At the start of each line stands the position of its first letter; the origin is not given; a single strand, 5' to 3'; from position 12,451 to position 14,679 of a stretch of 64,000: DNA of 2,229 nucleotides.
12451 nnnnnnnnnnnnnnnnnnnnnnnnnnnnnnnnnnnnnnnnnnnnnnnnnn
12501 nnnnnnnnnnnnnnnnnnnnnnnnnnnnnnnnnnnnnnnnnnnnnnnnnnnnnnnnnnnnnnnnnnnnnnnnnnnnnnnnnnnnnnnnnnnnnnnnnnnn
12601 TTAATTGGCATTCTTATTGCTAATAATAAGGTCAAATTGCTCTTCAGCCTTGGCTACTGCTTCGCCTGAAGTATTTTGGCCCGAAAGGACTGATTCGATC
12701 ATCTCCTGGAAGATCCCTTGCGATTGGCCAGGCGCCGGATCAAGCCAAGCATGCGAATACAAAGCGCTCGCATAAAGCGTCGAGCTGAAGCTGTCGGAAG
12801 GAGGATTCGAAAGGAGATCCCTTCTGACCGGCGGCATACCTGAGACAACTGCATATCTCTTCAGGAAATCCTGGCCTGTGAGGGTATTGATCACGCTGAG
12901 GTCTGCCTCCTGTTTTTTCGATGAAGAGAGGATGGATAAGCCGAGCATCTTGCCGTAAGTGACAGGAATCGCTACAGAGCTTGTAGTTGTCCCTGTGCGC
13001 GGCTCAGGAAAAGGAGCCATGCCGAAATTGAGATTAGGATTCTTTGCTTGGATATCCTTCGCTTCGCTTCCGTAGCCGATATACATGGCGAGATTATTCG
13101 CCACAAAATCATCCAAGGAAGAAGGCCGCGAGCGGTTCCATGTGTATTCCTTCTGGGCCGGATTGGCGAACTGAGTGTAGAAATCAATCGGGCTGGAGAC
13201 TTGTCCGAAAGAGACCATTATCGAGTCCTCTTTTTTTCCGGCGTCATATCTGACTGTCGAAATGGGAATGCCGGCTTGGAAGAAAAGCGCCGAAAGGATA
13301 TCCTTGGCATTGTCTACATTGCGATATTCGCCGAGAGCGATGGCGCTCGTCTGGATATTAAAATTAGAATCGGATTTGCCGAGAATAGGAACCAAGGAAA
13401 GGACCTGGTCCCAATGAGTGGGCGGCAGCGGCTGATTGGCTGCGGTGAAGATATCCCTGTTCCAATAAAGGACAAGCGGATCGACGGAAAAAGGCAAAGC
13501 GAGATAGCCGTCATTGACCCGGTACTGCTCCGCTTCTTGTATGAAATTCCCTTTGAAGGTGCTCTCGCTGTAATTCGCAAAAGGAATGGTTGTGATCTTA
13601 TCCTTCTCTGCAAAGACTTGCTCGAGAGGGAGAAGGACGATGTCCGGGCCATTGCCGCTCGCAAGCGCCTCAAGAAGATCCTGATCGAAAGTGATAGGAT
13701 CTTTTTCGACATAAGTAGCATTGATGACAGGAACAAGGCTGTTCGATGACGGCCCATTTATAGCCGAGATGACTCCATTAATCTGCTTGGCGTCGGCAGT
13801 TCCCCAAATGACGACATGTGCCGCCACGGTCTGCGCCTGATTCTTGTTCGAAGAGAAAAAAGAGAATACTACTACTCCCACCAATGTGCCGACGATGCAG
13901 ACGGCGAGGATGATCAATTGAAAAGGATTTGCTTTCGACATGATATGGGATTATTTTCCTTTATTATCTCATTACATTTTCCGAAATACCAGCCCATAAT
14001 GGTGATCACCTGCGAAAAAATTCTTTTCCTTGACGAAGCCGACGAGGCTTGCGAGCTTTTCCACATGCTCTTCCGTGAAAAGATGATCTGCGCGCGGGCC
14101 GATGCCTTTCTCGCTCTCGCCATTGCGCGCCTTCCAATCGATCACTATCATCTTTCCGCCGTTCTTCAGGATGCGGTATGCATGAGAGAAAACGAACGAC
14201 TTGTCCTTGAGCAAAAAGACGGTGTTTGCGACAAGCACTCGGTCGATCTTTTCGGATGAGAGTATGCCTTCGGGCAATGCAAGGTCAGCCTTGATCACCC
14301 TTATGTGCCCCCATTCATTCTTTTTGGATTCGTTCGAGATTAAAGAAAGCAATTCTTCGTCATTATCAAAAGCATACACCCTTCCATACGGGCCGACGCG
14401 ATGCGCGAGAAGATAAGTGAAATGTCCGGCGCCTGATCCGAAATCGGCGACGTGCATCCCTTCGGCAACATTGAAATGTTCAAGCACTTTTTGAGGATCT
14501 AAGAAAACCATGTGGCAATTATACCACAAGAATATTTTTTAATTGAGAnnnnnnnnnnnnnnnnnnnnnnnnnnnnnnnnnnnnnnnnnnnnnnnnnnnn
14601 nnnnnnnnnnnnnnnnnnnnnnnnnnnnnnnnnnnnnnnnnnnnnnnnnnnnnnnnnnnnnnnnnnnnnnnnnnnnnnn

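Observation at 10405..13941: Array of six tandem paralogous small two-TM proteins with a shared AGGD..KIKEAK core, co-oriented with a membrane-anchored solute-binding protein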

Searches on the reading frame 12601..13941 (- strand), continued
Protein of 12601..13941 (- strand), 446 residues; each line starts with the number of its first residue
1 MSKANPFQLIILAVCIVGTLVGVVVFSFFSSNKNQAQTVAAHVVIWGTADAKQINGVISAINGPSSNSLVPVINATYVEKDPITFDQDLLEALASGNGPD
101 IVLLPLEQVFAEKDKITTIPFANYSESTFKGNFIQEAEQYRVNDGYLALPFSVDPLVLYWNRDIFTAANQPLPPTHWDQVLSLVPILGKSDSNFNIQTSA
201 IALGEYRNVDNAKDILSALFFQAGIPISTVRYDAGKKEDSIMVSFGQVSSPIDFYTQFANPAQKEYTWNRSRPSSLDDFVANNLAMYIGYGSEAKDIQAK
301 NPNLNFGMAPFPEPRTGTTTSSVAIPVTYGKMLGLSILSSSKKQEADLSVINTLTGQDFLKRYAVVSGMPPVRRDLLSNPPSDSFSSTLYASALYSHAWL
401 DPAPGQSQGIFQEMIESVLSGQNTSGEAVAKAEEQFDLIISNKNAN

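Call 23: find_related_loci(query=A2, collection=genome_contigs, flank=7000)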
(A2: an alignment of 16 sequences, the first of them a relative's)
Query A2 (446 aa) in genome_contigs; peptide patterns used: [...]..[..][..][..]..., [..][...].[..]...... (x = any residue, [..] = any of these).
599 stretches matched a pattern (row limit reached: there are more); 552 encode a relative of the query (tblastn E <= 1e-3); the best 80 are kept; 80 distinct loci.
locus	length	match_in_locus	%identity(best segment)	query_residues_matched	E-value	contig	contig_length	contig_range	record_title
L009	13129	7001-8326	49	4-444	2e-141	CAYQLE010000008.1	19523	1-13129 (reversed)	MAG TPA_asm: uncultured Candidatus Saccharibacteria bacterium isolate SRP128246_co1_332 genome assembly, contig: NODE_57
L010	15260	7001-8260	42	7-441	3e-111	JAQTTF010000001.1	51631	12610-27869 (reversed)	MAG: Candidatus Paceibacterota bacterium isolate STB_34 NODE_1322_length_51631_cov_2.941539_Sandtown_B, whole genome sho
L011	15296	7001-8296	41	1-440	1e-106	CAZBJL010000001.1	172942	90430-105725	MAG TPA_asm: uncultured Candidatus Saccharibacteria bacterium isolate SRP278252_co2_184 genome assembly, contig: NODE_95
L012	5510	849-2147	40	1-440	8e-106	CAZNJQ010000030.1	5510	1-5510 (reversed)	MAG TPA_asm: uncultured Candidatus Saccharibacteria bacterium isolate ERP119705_co17_656 genome assembly, contig: NODE_2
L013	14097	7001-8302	40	1-444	4e-105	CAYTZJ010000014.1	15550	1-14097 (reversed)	MAG TPA_asm: uncultured Candidatus Saccharibacteria bacterium isolate SRP278252_co2_242 genome assembly, contig: NODE_78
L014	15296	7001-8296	40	1-443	3e-105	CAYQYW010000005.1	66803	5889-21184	MAG TPA_asm: uncultured Candidatus Saccharibacteria bacterium isolate SRP215229_co1_7 genome assembly, contig: NODE_215_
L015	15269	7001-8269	41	7-440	7e-104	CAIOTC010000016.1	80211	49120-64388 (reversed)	uncultured bacterium isolate AlinenLipids_bin-2248 genome assembly, contig: bin-2248:16/24, whole genome shotgun sequenc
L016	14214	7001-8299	40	1-444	3e-104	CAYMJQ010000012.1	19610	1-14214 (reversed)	MAG TPA_asm: uncultured Candidatus Saccharibacteria bacterium isolate SRP329715_co2_189 genome assembly, contig: NODE_54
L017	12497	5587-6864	41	1-436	3e-104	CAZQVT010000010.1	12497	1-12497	MAG TPA_asm: uncultured Candidatus Saccharibacteria bacterium isolate SRP285395_co1_397 genome assembly, contig: NODE_82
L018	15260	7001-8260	41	7-441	3e-104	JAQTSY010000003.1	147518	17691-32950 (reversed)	MAG: Candidatus Paceibacterota bacterium isolate STB_28 NODE_266_length_147518_cov_7.622976_Sandtown_B, whole genome sho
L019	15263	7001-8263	42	3-439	1e-103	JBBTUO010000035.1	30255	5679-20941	MAG: Patescibacteria group bacterium isolate H41-bin128_1 H41_bin128_1_000000000035, whole genome shotgun sequence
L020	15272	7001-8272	42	7-440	1e-103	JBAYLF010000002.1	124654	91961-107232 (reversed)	MAG: Candidatus Paceibacterota bacterium isolate SO_2016_GW1_97 scaffold00324_OW334_2016, whole genome shotgun sequence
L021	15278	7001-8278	41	1-437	1e-103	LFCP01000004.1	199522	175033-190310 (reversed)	MAG: Parcubacteria bacterium C7867-006 C7867_00034, whole genome shotgun sequence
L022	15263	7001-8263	40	7-440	3e-103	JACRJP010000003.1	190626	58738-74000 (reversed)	MAG: Candidatus Taylorbacteria bacterium isolate NC_groundwater_1832_Pr3_B-0.1um_40_24 SR-2_scaffold_141_1837069, whole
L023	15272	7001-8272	41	7-440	2e-103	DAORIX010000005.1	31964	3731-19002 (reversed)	MAG TPA_asm: Candidatus Paceibacterota bacterium isolate AMR_MDS_5566 NODE_212_length_31964_cov_6.631421, whole genome s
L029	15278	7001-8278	40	7-443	2e-102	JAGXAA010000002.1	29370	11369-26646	MAG: Patescibacteria group bacterium isolate REEB66 contig-150_1812, whole genome shotgun sequence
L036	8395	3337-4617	42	1-434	1e-100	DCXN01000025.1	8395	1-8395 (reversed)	MAG TPA_asm: Patescibacteria group bacterium UBA2135 UBA2135_contig_46157, whole genome shotgun sequence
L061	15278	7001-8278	37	7-442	2e-98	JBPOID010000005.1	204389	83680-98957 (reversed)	MAG: Candidatus Tayloriibacteriota bacterium isolate MAG_71 c_000000444523, whole genome shotgun sequence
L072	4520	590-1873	40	7-443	1e-97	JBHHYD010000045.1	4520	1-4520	MAG: Candidatus Paceibacteria bacterium isolate Maj_2_bin.9 NODE_11964_length_4520_cov_5.117357, whole genome shotgun se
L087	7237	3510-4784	39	1-438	2e-96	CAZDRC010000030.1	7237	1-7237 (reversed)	MAG TPA_asm: uncultured Candidatus Saccharibacteria bacterium isolate SRP062349_co2_85 genome assembly, contig: NODE_572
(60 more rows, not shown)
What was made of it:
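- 12601..13941 (-): Membrane-anchored MalE-like family-1 solute-binding protein (446 aa): N-terminal TM helix (residues ~6-30), short linker, then a two-lobe SBP domain. At least 552 species carry a relative (call 23).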

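Call 36: search_solved_structures(query=A2, max_evalue=0.001)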
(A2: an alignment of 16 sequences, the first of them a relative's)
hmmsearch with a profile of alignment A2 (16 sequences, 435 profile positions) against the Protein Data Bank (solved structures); distinct sequences matched with E-value up to 0.001: 469 (the best 60 are shown).
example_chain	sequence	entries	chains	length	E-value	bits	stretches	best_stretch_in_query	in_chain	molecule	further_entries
4r9f_A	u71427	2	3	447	1.6e-19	73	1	13-433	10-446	MBP1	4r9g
4qrz_A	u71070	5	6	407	2.2e-15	59.4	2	40-187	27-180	ABC-TYPE SUGAR TRANSPORTER | ABC transporter, substrate binding protein (Sugar)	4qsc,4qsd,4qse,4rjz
5ci5_A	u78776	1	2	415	1.1e-13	53.8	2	247-432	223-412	Extracellular solute-binding protein family 1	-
8jbg_B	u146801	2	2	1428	1.3e-13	53.5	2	31-187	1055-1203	Neuromedin-K receptor (NK3R-pFastbac1) | NK3R-pFastbac1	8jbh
9vus_A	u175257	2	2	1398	3.1e-13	52.3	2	35-187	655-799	Soluble cytochrome b562,2-oxoglutarate receptor 1,Soluble cytochrome b562,2-oxoglutarate r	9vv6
1eu8_A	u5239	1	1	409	1.6e-12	50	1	65-187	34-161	TREHALOSE/MALTOSE BINDING PROTEIN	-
5u2p_A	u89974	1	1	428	8.7e-12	47.5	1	45-368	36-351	Sugar ABC transporter substrate-binding protein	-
1urg_A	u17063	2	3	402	9.5e-11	44.1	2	248-429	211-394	MALTOSE-BINDING PROTEIN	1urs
8art_A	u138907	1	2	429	3e-10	42.5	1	23-183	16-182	Putative secreted maltose-binding protein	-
9p0x_T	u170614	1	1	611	5.3e-10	41.7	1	7-187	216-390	Tissue factor,Maltose/maltodextrin-binding periplasmic protein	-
5ysb_A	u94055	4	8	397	7.4e-10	41.2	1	37-186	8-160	Lin1841 protein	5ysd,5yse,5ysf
1urd_A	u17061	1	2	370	8.2e-10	41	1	248-428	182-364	MALTOSE-BINDING PROTEIN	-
1elj_A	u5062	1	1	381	1.3e-09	40.4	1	38-182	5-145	MALTODEXTRIN-BINDING PROTEIN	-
3uor_A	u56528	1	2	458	3.2e-09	39.1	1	39-183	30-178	ABC transporter sugar binding protein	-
6pql_A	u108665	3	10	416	6.1e-09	38.2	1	36-186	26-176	ABC transporter sugar-binding protein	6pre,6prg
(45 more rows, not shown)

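Call 49: predict_structure(alignment_id=A4)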
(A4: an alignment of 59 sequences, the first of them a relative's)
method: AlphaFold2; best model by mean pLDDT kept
length: 446 residues; sequences in the alignment: 59
mean_pLDDT: 93.1   pTM: 0.87
mean pLDDT of the five models: 93.1, 92.3, 91.6, 91.4, 90.9
residues with pLDDT >= 90: 384; 70-90: 42; 50-70: 13; < 50: 7
segments of 3 or more residues with pLDDT < 50: 30-36
pLDDT, mean of each block of 10 residues (from residue 1): 83 94 75 53 97 97 83 96 96 97 96 96 96 96 97 98 98 97 96 91 95 97 94 94 88 95 89 96 98 97 98 82 85 98 96 97 96 96 96 96 95 97 97 96 90
secondary structure, 60 per line:
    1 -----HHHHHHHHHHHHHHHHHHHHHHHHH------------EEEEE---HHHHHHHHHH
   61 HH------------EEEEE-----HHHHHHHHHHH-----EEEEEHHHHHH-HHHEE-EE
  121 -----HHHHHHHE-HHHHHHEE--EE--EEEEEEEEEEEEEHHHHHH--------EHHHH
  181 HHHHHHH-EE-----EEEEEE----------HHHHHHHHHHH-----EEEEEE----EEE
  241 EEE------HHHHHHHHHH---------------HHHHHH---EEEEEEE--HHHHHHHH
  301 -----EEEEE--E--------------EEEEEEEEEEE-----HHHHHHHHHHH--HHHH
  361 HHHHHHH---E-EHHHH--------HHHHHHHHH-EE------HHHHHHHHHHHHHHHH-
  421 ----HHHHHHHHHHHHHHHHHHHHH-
elements in order: H6-30 E43-47 H51-62 E75-79 H85-95 E101-105 H106-111 H126-132 H135-140 E149-161 H162-167 H177-187 E196-201 H212-222 E228-233 E238-243 H250-259 H275-280 E284-290 H293-300 E306-310 E328-338 H344-354 H357-367 H374-377 H386-394 H404-419 H425-445

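Call 53: fold_search(model_id=the predicted structure, library=pdb)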
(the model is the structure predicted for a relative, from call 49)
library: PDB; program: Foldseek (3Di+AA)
matches with E <= 10: 1651; with E <= 0.001: 1065
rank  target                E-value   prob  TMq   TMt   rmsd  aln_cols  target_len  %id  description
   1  5ci5_B                1.4e-20  1.00  0.62  0.69   5.9       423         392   20  Crystal Structure of an ABC transporter Solute Binding Protein from Thermotoga Lettingae TMO (Tlet_1705, TARGET EFI-51 (released 2015-07-22)
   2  4qsd_A                2.3e-20  1.00  0.60  0.68   6.7       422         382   19  Crystal structure of atu4361 sugar transporter from Agrobacterium Fabrum C58, target efi-510558, with bound sucrose (released 2014-08-06)
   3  2zyo_A                5.3e-20  1.00  0.66  0.76   4.5       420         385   17  Crystal structure of cyclo/maltodextrin-binding protein complexed with maltotetraose (released 2009-03-31)
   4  6wpn_A                5.9e-20  1.00  0.60  0.67   6.2       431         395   18  Crystal structure of a putative oligosaccharide periplasmic-binding protein from Synechococcus sp. MITs9220 (released 2021-05-12)
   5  28qm_A                6.3e-20  1.00  0.64  0.75   4.5       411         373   17  MBP bound to distal DARPin (AHIR dodecamer scaffold system) (released 2026-02-25)
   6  1y4c_A                6.3e-20  1.00  0.57  0.54   5.7       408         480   16  Designed Helical Protein fusion MBP (released 2005-02-15)
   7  7t31_A                7.5e-20  1.00  0.66  0.60   4.4       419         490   17  X-ray Structure of Clostridiodies difficile PilW (released 2022-10-19)
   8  4rjz                  7.5e-20  1.00  0.64  0.73   5.9       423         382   17  Crystal structure of ATU4361 sugar transporter from Agrobacterium fabrum C58, target EFI-510558, an open conformation (released 2014-11-05)
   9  7t31_B                8.8e-20  1.00  0.65  0.59   4.6       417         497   17  X-ray Structure of Clostridiodies difficile PilW (released 2022-10-19)
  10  4qrz_A                9.9e-20  1.00  0.58  0.66   6.9       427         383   18  Crystal structure of sugar transporter atu4361 from agrobacterium fabrum c58, target efi-510558, with bound maltotrios (released 2014-07-16)
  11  7t31_C                1.3e-19  1.00  0.66  0.60   4.4       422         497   16  X-ray Structure of Clostridiodies difficile PilW (released 2022-10-19)
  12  6sjv_A                1.5e-19  1.00  0.57  0.49   7.5       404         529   16  Structure of HPV18 E6 oncoprotein in complex with mutant E6AP LxxLL motif (released 2019-09-04)
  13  5m15_B                1.7e-19  1.00  0.65  0.78   4.4       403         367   16  Synthetic nanobody in complex with MBP (released 2017-11-15)
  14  3iov_A                1.7e-19  1.00  0.66  0.72   4.6       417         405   16  Huntingtin amino-terminal region with 17 Gln residues - crystal C99 (released 2009-09-29)
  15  4ys9_B                1.8e-19  1.00  0.56  0.63   6.4       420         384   17  Ataxin-3 Carboxy-Terminal Region - Crystal C1 (tetragonal) (released 2016-03-09)
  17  5ci5_A                2.1e-19  1.00  0.60  0.66   6.1       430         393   21  Crystal Structure of an ABC transporter Solute Binding Protein from Thermotoga Lettingae TMO (Tlet_1705, TARGET EFI-51 (released 2015-07-22)
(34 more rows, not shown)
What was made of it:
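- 12601..13941 (-): Its top Foldseek PDB matches are sugar SBPs (5ci5, 4qsd, 2zyo) at E~1e-20 (calls 49, 53).
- The SBP fold and sequence are typical of carbohydrate SBPs (calls 36, 53).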

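Call 60: search_protein_families(library=pfam, proteins=[L010:8276-9412:+, L010:9372-10331:+, L018:8276-9154:+, L018:9166-10332:+, L036:4722-6347:+, L087:3510-5216:+, L061:6986-8668:+, L029:9555-10367:+, L072:2622-3314:+, L005:12122-12835:+], max_evalue=0.01)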
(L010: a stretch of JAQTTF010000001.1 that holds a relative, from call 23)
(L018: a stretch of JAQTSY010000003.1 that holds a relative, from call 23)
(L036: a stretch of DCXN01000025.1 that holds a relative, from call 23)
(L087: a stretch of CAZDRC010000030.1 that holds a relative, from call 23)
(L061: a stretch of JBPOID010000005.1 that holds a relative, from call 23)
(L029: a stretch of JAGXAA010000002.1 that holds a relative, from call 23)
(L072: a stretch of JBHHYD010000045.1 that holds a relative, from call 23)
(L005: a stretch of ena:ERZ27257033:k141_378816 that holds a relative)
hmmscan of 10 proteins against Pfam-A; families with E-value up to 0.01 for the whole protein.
L010:8276-9412:+ (378 aa): 1 family
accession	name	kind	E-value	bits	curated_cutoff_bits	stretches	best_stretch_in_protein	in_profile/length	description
PF18895.5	T4SS_pilin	-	2.5e-07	31.1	26.6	1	297-362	7-71/71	Type IV secretion system pilin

L010:9372-10331:+ (319 aa): 2 families
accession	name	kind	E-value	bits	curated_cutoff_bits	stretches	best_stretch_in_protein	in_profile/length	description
PF18895.5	T4SS_pilin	-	5.8e-07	29.9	26.6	1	246-309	6-68/71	Type IV secretion system pilin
PF04956.18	TrbC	-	0.00011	22.8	27.9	1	250-309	42-95/98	TrbC/VIRB2 pilin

L018:8276-9154:+ (292 aa): 1 family
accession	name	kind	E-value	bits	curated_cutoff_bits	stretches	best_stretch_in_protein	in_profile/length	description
PF18895.5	T4SS_pilin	-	3.5e-07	30.6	26.6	1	217-279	10-71/71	Type IV secretion system pilin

L018:9166-10332:+ (388 aa): 2 families
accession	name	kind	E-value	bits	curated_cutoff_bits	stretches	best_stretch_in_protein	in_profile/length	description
PF18895.5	T4SS_pilin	-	1.3e-07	32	26.6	1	313-380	5-71/71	Type IV secretion system pilin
PF04956.18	TrbC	-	0.00028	21.5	27.9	1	315-376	39-94/98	TrbC/VIRB2 pilin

L036:4722-6347:+ (541 aa): 2 families
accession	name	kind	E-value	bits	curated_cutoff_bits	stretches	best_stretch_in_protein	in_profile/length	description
PF00082.27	Peptidase_S8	-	3.4e-17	63.1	21.8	1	178-348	49-256/288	Subtilase family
PF18895.5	T4SS_pilin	-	2.4e-09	37.6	26.6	1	450-510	12-71/71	Type IV secretion system pilin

L087:3510-5216:+ (568 aa): 3 families
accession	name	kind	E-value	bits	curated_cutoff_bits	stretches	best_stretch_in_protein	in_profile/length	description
PF13416.11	SBP_bac_8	-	2.3e-13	51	27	1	62-365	10-267/279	Bacterial extracellular solute-binding protein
PF01547.30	SBP_bac_1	-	7.3e-12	46.3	26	1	64-344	24-303/307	Bacterial extracellular solute-binding protein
PF18895.5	T4SS_pilin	-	0.0012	19.3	26.6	1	489-547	6-66/71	Type IV secretion system pilin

L061:6986-8668:+ (560 aa): 3 families
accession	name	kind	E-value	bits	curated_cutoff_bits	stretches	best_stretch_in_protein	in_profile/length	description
PF13416.11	SBP_bac_8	-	4.3e-16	60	27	1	63-368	10-268/279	Bacterial extracellular solute-binding protein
PF01547.30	SBP_bac_1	-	4.8e-16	60.1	26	1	66-346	24-303/307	Bacterial extracellular solute-binding protein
PF18895.5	T4SS_pilin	-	0.00013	22.4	26.6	1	481-539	6-66/71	Type IV secretion system pilin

L029:9555-10367:+ (270 aa): 1 family
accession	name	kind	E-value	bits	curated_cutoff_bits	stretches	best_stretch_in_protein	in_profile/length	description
PF18895.5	T4SS_pilin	-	0.00029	21.3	26.6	1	140-186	23-70/71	Type IV secretion system pilin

L072:2622-3314:+ (230 aa): 2 families
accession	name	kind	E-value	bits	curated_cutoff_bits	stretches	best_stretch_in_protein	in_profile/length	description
PF18895.5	T4SS_pilin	-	1.7e-09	38.1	26.6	1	80-149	3-71/71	Type IV secretion system pilin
PF04956.18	TrbC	-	0.00011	22.8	27.9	1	40-142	13-91/98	TrbC/VIRB2 pilin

L005:12122-12835:+ (237 aa): 2 families
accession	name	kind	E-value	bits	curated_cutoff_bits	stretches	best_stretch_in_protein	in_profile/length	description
PF18895.5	T4SS_pilin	-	4.8e-16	59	26.6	2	154-215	11-71/71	Type IV secretion system pilin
PF21001.2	YqiJ_N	-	0.004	17.8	23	1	58-105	66-113/116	Inner membrane protein YqiJ, N-terminal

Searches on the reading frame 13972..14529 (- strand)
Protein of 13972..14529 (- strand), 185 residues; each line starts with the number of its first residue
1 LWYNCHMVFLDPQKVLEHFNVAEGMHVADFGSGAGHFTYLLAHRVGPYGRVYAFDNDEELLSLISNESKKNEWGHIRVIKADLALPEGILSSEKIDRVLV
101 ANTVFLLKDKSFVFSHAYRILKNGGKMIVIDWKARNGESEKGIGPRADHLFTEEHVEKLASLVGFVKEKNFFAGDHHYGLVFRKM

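Call 8: search_protein_families(library=pfam, proteins=[window:13972-14529:-], max_evalue=0.001)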
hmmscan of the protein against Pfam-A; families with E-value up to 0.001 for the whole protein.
window:13972-14529:- (185 aa): 12 families
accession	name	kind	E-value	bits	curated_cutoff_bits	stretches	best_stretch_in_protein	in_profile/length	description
PF13847.12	Methyltransf_31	-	8.4e-16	58.4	27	1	23-133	3-113/145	Methyltransferase domain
PF08241.18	Methyltransf_11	-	1.2e-11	45.5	21.2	1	29-129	2-95/95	Methyltransferase domain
PF13649.12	Methyltransf_25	-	4.9e-11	43.6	27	1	27-125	1-97/97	Methyltransferase domain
PF01209.24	Ubie_methyltran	-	3.7e-09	36.7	20.1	1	9-132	35-154/233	ubiE/COQ5 methyltransferase family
PF08242.18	Methyltransf_12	-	2.6e-07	31.7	30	1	29-126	2-97/98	Methyltransferase domain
PF01728.25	FtsJ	-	2.6e-06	27.9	24.1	1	14-67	11-65/181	FtsJ-like methyltransferase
PF05175.20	MTS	-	7.4e-06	26.1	23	1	15-131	23-140/170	Methyltransferase small domain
PF01135.25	PCMT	-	2.2e-05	24.8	20.3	1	14-82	64-132/210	Protein-L-isoaspartate(D-aspartate) O-methyltransferase (PCMT)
PF00398.26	RrnaAD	-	0.00017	21.3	24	1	13-83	20-85/263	Ribosomal RNA adenine dimethylase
PF01189.24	Methyltr_RsmB-F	-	0.00019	21.6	27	1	22-100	7-85/199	16S rRNA methyltransferase RsmB/F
PF08704.16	GCD14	-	0.00025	21.3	26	1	15-106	32-119/247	tRNA methyltransferase complex GCD14 subunit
PF13489.12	Methyltransf_23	-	0.00027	21.1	27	1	23-156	22-150/164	Methyltransferase domain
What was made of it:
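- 13972..14529 (-): Class I SAM methyltransferase, the conserved upstream neighbour. Whether it belongs to the system is uncertain. PF13847, PF08241 and PF13649 (call 8).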
